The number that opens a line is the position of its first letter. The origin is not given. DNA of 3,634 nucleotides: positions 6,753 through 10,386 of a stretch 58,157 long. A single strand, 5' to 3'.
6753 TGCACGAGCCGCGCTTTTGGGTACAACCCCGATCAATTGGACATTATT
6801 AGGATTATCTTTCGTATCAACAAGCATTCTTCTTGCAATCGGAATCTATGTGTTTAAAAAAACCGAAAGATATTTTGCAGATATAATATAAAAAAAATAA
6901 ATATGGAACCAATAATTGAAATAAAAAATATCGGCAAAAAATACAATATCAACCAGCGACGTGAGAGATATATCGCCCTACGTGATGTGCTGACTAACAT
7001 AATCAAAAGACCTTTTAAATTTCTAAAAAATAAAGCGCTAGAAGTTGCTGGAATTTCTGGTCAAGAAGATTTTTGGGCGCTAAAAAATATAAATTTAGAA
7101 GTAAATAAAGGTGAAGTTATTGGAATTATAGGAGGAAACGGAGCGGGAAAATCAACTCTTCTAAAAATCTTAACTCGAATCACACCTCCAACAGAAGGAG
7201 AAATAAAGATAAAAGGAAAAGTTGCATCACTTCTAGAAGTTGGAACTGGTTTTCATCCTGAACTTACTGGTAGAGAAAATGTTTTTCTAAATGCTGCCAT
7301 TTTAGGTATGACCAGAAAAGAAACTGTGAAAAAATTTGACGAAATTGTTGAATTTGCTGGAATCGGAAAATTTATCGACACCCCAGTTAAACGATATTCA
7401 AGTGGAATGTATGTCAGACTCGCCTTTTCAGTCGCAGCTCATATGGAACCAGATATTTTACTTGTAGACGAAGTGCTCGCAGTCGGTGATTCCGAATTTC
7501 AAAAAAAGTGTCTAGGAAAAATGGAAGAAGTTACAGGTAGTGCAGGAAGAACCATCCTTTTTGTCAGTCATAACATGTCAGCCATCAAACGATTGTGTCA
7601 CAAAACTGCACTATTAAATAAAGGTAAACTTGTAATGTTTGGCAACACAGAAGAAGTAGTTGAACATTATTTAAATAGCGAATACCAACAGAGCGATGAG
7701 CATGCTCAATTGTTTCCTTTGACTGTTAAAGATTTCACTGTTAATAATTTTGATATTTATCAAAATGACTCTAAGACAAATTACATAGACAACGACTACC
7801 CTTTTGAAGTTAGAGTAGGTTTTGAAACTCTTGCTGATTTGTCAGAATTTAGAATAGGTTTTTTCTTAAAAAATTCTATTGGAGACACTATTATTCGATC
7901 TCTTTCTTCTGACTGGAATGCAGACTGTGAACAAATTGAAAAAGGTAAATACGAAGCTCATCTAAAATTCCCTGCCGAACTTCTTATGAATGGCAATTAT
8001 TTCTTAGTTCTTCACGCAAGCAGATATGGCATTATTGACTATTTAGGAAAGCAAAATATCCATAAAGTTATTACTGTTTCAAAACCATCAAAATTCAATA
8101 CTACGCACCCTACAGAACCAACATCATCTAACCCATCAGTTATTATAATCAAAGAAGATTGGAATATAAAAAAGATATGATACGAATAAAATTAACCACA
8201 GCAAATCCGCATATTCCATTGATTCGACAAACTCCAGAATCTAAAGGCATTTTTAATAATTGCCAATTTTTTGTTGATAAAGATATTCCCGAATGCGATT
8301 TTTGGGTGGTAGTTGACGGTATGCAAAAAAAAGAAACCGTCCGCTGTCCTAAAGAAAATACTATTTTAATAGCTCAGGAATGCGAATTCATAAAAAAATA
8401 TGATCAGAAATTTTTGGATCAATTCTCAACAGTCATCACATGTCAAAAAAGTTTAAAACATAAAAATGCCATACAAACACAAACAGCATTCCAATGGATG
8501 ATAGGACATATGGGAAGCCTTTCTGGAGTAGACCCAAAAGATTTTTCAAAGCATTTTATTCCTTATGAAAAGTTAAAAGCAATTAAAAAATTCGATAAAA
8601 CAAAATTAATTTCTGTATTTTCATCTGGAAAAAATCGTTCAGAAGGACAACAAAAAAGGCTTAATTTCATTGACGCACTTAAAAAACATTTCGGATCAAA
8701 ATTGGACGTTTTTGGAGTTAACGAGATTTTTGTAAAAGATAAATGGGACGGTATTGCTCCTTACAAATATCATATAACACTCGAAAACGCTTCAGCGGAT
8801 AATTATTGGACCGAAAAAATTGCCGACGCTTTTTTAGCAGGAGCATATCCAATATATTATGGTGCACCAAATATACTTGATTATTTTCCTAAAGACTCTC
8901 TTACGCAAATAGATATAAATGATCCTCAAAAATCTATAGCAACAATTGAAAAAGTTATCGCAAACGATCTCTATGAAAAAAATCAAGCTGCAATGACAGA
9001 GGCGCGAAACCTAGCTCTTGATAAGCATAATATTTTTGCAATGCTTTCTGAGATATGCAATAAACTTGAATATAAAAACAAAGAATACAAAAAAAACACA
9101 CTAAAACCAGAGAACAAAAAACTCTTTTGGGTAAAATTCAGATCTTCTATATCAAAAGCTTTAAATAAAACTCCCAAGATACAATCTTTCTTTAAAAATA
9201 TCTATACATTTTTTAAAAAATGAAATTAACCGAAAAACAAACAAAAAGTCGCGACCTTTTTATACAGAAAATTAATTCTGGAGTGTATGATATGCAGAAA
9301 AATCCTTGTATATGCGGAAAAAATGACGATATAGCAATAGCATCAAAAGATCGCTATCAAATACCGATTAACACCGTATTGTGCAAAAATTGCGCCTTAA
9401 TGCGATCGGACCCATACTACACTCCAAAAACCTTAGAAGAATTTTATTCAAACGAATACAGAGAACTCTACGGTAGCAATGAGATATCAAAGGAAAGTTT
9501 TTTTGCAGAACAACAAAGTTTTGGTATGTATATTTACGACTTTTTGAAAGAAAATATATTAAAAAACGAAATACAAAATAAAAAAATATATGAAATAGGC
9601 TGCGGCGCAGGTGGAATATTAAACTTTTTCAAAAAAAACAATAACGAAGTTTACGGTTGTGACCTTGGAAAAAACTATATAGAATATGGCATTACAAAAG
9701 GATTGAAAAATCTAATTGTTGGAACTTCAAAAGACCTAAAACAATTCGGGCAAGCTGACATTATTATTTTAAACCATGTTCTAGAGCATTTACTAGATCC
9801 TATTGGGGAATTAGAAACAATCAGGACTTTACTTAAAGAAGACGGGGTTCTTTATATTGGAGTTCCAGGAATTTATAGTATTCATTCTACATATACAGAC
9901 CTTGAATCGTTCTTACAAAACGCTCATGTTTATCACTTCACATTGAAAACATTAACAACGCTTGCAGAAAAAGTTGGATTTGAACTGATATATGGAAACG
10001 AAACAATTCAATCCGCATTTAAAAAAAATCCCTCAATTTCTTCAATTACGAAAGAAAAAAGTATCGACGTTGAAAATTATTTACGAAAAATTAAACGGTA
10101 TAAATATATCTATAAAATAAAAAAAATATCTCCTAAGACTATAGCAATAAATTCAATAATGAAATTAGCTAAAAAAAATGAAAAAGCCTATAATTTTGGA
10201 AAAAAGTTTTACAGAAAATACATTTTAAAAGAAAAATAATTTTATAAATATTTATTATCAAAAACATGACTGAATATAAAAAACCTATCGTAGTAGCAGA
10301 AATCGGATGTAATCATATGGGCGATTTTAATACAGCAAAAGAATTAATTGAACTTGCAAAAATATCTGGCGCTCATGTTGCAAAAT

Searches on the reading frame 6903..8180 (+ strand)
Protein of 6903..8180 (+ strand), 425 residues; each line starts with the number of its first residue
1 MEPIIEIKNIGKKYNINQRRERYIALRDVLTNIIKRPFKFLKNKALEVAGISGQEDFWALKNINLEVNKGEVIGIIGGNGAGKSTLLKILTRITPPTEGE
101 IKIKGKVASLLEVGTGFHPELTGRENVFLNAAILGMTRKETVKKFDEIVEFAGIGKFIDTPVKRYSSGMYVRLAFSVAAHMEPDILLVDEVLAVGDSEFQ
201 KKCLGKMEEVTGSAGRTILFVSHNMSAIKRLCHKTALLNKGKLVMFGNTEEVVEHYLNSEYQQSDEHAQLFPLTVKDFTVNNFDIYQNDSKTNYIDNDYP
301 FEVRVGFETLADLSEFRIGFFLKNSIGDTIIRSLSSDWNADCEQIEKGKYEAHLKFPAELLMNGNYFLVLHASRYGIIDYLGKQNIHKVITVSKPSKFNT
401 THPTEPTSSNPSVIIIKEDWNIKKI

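Call 15: search_protein_families(library=pfam, proteins=[window:6903-8180:+], max_evalue=0.001)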
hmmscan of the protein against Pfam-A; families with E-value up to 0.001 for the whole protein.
window:6903-8180:+ (425 aa): 3 families
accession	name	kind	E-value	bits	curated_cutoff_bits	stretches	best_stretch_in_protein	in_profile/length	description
PF00005.33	ABC_tran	-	6.5e-24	85.5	25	1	60-191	1-135/137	ABC transporter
PF14524.12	Wzt_C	-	1.3e-06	28.9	30.4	1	279-373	11-108/143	Wzt C-terminal domain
PF13304.12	AAA_21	-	0.00026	21.6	27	0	73-93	2-22/304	AAA domain, putative AbiEii toxin, Type IV TA system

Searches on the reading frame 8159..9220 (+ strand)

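Call 3: search_protein_families(library=pfam, proteins=[window:8159-9220:+], max_evalue=0.01)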
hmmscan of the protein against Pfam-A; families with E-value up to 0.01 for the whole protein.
window:8159-9220:+ (354 aa): 1 family
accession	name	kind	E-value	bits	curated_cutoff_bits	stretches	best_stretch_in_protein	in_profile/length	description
PF00852.26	Glyco_transf_10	-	1.2e-10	41.8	23.9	1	147-311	4-174/182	Glycosyltransferase family 10 (fucosyltransferase) C-term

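Call 4: search_protein_families(library=ncbifam, proteins=[window:8159-9220:+], max_evalue=0.01)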
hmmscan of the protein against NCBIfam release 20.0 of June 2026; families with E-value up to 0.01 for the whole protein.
window:8159-9220:+ (354 aa): 0 families

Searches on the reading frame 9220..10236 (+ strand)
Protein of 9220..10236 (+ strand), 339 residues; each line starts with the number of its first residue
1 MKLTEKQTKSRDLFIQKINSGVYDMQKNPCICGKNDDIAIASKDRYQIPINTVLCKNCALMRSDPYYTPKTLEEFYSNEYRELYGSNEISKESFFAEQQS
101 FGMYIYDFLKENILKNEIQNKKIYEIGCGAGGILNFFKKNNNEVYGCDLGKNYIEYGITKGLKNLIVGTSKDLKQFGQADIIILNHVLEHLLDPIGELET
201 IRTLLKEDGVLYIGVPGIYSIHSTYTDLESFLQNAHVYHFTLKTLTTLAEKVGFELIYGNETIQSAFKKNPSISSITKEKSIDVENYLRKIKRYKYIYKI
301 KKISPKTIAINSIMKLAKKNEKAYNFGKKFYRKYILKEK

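Call 3: search_protein_families(library=pfam, proteins=[window:9220-10236:+], max_evalue=0.01)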
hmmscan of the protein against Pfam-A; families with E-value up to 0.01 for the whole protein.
window:9220-10236:+ (339 aa): 6 families
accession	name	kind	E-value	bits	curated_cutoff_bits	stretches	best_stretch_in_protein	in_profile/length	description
PF13489.12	Methyltransf_23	-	2.7e-19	69.9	27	1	113-257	16-162/164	Methyltransferase domain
PF08242.18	Methyltransf_12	-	2.1e-11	44.8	30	1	125-211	2-98/98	Methyltransferase domain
PF08241.18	Methyltransf_11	-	2.1e-10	41.6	21.2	1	125-213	2-95/95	Methyltransferase domain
PF13847.12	Methyltransf_31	-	1.5e-08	34.9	27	1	120-216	4-112/145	Methyltransferase domain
PF13649.12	Methyltransf_25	-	4.9e-06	27.6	27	1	123-209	1-97/97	Methyltransferase domain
PF07021.18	MetW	-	0.00042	20.4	21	1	120-194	14-91/193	Methionine biosynthesis protein MetW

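Call 4: search_protein_families(library=ncbifam, proteins=[window:9220-10236:+], max_evalue=0.01)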
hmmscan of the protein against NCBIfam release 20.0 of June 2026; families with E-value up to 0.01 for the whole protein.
window:9220-10236:+ (339 aa): 8 families
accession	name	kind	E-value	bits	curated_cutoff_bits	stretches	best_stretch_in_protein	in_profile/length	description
TIGR04345.1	ovoA_Cterm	equivalog_domain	2.2e-09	37.2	170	1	175-277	131-233/242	putative 4-mercaptohistidine N1-methyltransferase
TIGR02072.1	BioC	equivalog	8.6e-08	32.3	184.95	1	98-269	16-187/244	malonyl-ACP O-methyltransferase BioC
TIGR01983.1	UbiG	equivalog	9e-08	31.7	102.95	1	104-213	32-151/228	bifunctional 2-polyprenyl-6-hydroxyphenol methylase/3-demethylubiquinol 3-O-methyltransferase UbiG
NF045667.1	MTase_DVU1556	equivalog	1.7e-05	24.4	155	1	120-214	23-120/213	DVU_1556 family methyltransferase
TIGR02081.1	metW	equivalog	0.0002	21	189.5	1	119-191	13-88/194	methionine biosynthesis protein MetW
NF043040.1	corrin_prot_MT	hypoth_equivalog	0.0017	17.9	180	1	109-156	30-78/216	corrinoid protein-associated methyltransferase CpaM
TIGR00452.1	TIGR00452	equivalog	0.005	15.7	275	0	116-255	114-263/316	tRNA 5-methoxyuridine(34)/uridine 5-oxyacetic acid(34) synthase CmoB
NF011529.0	PRK14968.1-3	equivalog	0.0065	15.9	162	0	110-158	27-73/198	putative methyltransferase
